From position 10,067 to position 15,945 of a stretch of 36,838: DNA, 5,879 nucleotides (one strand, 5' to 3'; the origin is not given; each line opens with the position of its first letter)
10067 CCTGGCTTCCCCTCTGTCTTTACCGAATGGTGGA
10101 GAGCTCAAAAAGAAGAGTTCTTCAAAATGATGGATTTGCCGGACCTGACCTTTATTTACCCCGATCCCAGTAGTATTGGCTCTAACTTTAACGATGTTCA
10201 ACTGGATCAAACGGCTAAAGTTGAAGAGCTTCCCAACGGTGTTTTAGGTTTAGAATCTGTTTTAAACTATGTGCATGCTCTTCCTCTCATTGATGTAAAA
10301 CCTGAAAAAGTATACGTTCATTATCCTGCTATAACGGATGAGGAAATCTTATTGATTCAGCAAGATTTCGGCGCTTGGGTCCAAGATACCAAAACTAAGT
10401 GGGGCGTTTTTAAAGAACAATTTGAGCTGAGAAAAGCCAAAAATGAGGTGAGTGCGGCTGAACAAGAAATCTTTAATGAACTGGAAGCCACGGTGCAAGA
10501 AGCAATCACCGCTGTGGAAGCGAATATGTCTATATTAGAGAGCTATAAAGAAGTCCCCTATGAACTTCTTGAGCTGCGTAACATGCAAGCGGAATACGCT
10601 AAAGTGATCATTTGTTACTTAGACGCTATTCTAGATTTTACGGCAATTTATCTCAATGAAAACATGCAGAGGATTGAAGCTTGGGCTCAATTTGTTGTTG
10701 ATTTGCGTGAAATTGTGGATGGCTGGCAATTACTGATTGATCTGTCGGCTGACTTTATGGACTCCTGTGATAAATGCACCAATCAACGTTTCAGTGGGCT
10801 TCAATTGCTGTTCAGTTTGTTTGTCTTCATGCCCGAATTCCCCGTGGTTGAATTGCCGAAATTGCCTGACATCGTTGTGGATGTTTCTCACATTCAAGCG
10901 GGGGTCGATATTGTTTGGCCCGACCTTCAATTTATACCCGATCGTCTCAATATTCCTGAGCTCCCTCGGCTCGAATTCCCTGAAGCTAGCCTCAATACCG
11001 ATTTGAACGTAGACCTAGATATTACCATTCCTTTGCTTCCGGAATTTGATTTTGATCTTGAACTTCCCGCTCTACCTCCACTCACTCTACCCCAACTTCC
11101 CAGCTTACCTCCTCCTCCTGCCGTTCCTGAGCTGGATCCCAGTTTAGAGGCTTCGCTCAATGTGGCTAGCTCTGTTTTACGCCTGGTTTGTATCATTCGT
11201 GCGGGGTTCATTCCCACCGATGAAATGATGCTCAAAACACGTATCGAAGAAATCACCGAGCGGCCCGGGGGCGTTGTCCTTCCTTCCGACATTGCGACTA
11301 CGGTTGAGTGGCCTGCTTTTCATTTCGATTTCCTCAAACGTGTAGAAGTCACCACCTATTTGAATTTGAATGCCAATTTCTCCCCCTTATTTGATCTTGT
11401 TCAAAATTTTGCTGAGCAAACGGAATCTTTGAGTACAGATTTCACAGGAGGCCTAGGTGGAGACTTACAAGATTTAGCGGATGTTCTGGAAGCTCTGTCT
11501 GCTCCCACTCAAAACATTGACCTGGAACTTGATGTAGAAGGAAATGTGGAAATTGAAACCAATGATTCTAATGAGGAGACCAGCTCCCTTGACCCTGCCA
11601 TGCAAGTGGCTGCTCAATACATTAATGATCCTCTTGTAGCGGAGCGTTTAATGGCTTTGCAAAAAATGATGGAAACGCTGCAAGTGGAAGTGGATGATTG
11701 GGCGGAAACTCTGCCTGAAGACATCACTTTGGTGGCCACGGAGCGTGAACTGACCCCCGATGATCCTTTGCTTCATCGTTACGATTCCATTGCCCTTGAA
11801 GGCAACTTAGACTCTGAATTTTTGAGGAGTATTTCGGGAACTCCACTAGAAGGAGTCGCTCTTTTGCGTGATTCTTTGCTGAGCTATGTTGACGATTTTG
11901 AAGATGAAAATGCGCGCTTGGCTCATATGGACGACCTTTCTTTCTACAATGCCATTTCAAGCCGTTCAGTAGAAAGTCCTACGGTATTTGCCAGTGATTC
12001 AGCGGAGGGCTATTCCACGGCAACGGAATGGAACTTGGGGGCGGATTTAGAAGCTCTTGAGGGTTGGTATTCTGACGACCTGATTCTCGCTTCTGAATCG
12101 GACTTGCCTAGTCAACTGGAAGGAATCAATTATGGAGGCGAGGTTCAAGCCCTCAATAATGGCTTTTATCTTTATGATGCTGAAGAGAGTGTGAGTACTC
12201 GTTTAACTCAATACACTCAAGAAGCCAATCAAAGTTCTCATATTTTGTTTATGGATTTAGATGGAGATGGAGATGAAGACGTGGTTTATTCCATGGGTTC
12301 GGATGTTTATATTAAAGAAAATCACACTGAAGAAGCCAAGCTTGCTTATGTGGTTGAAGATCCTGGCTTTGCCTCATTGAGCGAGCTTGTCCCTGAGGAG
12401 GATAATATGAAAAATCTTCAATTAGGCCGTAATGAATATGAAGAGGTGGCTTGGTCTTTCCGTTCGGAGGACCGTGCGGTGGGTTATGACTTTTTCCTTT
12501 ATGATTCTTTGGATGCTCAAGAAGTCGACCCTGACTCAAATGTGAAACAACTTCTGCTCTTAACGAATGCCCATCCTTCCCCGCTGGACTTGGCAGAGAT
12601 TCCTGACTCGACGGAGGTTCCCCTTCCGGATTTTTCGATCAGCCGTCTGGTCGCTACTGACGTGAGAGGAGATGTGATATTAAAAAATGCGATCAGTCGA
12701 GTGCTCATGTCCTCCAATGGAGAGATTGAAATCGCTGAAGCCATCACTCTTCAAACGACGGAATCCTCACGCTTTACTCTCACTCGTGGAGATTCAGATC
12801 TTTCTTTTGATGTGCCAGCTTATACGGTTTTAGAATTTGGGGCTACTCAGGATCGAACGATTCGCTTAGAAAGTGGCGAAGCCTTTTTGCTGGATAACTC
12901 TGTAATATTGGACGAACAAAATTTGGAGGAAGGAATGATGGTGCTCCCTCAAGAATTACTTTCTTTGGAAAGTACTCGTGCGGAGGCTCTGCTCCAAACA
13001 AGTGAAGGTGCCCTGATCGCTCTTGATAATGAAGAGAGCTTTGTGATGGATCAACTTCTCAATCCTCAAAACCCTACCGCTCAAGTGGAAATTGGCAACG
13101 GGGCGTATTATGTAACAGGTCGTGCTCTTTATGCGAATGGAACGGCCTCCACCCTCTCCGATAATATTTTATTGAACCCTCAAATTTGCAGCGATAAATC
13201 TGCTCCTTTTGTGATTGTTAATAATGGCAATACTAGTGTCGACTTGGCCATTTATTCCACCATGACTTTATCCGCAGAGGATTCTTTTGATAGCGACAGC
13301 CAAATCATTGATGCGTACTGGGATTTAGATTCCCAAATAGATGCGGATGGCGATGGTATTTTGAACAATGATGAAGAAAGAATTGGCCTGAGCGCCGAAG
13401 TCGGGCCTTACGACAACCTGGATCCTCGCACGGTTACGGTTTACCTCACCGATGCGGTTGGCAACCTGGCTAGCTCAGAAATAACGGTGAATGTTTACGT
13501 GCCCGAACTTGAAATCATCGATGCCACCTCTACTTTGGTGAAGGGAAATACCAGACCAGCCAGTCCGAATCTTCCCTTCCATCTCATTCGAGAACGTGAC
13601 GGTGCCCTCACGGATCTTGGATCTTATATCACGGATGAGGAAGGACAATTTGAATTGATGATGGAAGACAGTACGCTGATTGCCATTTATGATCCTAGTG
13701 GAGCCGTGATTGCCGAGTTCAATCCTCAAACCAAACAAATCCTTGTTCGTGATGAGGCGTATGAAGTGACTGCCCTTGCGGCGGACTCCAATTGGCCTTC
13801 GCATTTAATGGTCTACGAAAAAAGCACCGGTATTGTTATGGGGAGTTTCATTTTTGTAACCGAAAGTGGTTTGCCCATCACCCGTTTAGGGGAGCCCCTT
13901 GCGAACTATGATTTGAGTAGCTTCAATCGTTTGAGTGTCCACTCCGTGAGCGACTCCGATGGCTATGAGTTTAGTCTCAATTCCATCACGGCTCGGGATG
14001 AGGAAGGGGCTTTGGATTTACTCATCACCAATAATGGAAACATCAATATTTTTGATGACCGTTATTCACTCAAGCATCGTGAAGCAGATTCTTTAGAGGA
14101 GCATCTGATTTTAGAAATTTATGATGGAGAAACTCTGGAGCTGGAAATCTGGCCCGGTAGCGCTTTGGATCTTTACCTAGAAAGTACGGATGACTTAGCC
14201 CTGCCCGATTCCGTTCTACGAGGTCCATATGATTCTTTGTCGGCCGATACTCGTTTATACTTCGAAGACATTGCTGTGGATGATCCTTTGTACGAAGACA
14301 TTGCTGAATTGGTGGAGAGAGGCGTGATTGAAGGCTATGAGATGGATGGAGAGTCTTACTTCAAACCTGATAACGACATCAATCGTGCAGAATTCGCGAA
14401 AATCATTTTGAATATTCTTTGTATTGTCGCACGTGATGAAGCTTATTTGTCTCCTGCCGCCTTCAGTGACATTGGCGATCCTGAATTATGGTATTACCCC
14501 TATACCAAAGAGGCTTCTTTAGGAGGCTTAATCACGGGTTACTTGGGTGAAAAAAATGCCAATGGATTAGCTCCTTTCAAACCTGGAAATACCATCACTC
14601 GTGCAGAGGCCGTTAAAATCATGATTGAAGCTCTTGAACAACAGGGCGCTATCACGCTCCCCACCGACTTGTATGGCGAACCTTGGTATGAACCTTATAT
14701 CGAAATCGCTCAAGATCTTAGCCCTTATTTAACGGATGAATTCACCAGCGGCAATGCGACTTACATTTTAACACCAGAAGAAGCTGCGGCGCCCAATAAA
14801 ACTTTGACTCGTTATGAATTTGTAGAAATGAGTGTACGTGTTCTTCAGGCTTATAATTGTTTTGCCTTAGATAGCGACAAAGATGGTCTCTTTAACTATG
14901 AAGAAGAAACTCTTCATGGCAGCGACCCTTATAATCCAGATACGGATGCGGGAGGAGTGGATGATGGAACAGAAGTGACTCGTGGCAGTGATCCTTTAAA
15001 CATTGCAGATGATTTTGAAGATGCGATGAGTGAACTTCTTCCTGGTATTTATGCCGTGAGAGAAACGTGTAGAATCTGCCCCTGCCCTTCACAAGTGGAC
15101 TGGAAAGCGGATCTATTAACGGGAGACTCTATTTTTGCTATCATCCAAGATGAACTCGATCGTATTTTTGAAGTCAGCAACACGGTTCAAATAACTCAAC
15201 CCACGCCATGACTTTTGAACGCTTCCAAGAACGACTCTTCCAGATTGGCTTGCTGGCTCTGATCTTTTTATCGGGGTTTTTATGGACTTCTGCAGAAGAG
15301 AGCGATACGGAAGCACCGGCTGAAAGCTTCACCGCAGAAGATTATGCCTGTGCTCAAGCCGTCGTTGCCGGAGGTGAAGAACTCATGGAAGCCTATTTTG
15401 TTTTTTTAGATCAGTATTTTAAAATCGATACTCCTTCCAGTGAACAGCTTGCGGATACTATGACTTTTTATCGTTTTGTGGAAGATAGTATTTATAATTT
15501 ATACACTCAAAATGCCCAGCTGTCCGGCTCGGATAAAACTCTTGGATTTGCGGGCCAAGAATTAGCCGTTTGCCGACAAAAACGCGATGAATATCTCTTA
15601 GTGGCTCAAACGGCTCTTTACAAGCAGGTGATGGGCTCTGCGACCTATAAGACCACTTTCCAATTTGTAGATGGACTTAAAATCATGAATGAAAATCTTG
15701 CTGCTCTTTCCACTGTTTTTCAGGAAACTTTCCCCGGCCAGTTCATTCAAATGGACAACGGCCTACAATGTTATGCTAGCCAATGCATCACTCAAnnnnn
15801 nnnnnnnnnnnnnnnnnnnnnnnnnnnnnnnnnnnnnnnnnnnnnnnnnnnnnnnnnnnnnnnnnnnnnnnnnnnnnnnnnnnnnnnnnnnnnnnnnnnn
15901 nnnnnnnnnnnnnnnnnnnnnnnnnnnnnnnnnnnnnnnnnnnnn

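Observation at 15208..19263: Four-gene tail encoding signal-peptide proteins of unknown family, each with a cysteine within the last four residues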

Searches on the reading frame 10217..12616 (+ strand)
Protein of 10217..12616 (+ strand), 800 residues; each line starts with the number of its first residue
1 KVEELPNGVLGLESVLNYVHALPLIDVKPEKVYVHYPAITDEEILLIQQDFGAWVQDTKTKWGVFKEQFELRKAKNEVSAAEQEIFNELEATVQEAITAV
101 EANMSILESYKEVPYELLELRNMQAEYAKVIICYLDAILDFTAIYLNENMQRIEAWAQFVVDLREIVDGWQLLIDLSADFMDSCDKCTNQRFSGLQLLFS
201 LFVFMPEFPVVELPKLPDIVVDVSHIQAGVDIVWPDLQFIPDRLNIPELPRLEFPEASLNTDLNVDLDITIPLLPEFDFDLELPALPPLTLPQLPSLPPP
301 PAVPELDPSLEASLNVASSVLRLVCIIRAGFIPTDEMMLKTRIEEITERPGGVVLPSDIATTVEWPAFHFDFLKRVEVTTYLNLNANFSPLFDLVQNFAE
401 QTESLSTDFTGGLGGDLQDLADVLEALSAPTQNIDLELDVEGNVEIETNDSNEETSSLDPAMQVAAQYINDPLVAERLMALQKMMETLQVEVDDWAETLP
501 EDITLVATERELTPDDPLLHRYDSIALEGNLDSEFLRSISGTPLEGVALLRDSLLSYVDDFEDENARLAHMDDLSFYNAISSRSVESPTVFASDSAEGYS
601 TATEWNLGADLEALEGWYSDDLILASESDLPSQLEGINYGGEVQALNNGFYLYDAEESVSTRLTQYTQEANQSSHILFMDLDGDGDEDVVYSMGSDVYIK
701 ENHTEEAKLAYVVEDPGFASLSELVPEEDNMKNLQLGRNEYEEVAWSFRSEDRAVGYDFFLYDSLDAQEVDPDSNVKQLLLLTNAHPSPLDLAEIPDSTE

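Call 42: search_protein_families(library=pfam, proteins=[window:10217-12616:+], max_evalue=5)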
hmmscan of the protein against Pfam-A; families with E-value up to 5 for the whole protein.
window:10217-12616:+ (800 aa): 3 families
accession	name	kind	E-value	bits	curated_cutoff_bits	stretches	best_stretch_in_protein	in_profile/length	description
PF13517.12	FG-GAP_3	-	0.015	16.4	26.9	1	650-690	20-60/61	FG-GAP-like repeat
PF18703.7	MALT1_Ig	-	0.13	12.8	26.4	1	436-494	48-107/138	MALT1 Ig-like domain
PF24948.1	Citrate_synth_N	-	0.26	11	83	1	30-148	116-229/232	ATP-citrate synthase ATP-grasp domain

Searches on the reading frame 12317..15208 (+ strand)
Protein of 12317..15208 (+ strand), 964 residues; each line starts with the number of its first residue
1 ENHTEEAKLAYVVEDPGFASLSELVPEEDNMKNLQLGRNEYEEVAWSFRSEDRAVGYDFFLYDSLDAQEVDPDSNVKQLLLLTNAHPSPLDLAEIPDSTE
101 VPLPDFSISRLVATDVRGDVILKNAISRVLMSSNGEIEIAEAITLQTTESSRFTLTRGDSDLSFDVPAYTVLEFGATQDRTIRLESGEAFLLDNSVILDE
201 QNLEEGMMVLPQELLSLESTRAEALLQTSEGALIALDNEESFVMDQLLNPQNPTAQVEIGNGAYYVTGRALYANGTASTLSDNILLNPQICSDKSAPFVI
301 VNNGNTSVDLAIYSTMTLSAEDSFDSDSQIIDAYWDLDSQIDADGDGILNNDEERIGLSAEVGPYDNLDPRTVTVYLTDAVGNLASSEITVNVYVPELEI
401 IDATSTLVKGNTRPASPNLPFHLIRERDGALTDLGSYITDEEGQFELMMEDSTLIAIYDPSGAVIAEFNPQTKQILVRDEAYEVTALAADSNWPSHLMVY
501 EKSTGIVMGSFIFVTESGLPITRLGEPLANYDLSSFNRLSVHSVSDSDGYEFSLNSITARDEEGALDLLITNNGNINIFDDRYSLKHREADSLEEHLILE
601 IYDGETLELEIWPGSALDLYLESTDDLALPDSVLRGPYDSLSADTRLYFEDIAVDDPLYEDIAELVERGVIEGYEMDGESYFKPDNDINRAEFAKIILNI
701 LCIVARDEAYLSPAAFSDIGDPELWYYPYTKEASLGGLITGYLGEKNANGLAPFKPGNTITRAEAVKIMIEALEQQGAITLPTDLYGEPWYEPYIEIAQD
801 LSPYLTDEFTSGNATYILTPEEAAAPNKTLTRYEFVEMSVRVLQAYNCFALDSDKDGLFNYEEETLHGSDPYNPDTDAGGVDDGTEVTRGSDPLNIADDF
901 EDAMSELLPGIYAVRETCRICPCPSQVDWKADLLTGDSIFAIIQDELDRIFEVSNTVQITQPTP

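Call 42: search_protein_families(library=pfam, proteins=[window:12317-15208:+], max_evalue=5)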
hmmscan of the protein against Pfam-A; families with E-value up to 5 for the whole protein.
window:12317-15208:+ (964 aa): 2 families
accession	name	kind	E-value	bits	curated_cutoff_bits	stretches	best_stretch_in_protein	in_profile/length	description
PF00395.25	SLH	-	4.1e-11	43.1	20.8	2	649-694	2-44/44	S-layer homology domain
PF18884.5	TSP3_bac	-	0.0034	17.6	25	2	852-874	1-22/22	Bacterial TSP3 repeat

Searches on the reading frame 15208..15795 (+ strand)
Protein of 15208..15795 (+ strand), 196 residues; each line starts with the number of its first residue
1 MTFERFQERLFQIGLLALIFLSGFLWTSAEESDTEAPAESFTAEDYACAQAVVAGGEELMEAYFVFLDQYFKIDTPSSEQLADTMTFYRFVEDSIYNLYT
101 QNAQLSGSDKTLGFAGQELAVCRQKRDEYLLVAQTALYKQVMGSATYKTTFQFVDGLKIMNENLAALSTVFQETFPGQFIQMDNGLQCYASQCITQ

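Call 5: search_protein_families(library=pfam, proteins=[window:15208-15795:+], max_evalue=1)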
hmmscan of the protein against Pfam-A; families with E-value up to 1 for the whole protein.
window:15208-15795:+ (196 aa): 1 family
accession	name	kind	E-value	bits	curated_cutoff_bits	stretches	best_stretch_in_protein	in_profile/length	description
PF03887.19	YfbU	-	0.061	13.8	25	1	43-119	26-99/166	YfbU domain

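Call 6: search_protein_families(library=ncbifam, proteins=[window:15208-15795:+], max_evalue=1)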
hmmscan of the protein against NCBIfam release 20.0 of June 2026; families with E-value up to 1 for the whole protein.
window:15208-15795:+ (196 aa): 1 family
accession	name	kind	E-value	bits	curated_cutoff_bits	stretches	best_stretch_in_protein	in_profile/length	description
NF003936.2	PRK05445.1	equivalog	0.03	14.7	90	1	42-120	25-100/166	YfbU family protein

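Call 81: search_protein_families(library=phrogs, proteins=[window:15208-15795:+], max_evalue=0.01)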
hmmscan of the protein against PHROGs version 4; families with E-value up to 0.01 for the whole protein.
window:15208-15795:+ (196 aa): 0 families
